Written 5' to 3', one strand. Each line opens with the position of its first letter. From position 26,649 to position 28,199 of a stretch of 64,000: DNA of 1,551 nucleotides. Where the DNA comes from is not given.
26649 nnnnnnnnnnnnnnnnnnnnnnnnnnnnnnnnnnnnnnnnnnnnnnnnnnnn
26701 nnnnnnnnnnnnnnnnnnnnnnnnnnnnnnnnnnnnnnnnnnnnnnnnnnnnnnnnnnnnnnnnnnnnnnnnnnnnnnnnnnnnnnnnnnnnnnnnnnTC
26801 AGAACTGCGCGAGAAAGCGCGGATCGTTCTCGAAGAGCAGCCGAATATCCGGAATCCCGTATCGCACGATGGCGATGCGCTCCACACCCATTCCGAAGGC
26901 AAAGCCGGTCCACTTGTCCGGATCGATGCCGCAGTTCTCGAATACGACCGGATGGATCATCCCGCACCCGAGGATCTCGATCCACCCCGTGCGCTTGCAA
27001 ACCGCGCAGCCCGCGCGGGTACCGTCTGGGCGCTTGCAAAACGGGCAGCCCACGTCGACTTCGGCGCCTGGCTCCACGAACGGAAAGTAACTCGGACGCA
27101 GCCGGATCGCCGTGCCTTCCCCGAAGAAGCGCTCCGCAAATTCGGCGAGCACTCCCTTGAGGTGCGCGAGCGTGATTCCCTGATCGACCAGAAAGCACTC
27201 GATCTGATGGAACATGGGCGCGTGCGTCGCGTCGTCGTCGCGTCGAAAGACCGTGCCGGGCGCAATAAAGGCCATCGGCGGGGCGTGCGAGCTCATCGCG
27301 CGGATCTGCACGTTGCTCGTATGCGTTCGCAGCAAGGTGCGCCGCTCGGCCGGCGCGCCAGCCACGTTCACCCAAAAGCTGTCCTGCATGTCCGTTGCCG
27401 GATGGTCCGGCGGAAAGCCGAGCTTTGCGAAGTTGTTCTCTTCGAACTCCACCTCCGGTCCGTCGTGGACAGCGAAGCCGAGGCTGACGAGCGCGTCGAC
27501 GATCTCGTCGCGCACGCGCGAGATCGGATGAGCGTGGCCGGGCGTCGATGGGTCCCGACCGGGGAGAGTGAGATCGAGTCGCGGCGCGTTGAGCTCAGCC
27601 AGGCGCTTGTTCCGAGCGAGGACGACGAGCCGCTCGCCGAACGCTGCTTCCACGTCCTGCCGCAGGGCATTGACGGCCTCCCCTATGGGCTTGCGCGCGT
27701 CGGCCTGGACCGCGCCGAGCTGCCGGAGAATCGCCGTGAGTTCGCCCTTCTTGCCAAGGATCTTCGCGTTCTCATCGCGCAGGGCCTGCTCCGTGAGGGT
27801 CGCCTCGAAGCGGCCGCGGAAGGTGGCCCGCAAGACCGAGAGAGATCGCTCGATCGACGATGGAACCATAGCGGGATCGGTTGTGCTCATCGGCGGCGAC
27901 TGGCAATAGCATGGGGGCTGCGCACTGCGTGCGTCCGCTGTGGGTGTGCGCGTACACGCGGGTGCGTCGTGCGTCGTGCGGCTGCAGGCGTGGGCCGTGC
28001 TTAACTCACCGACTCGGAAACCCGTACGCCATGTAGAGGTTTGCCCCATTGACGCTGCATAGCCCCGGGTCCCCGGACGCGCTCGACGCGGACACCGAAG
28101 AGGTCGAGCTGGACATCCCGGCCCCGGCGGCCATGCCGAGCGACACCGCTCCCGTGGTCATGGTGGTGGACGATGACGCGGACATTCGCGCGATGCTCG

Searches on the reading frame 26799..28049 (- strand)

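Call 42: search_protein_families(library=pfam, proteins=[window:26799-28049:-], max_evalue=0.0001)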
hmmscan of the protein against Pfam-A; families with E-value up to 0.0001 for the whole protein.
window:26799-28049:- (416 aa): 2 families
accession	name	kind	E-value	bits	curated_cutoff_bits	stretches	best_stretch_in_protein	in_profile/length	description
PF01409.25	tRNA-synt_2d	-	1.3e-92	310.1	19.8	1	158-416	2-246/246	tRNA synthetases class II core domain (F)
PF02912.23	Phe_tRNA-synt_N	-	1.3e-14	54.3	22.3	1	87-151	3-67/69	Aminoacyl tRNA synthetase class II, N-terminal domain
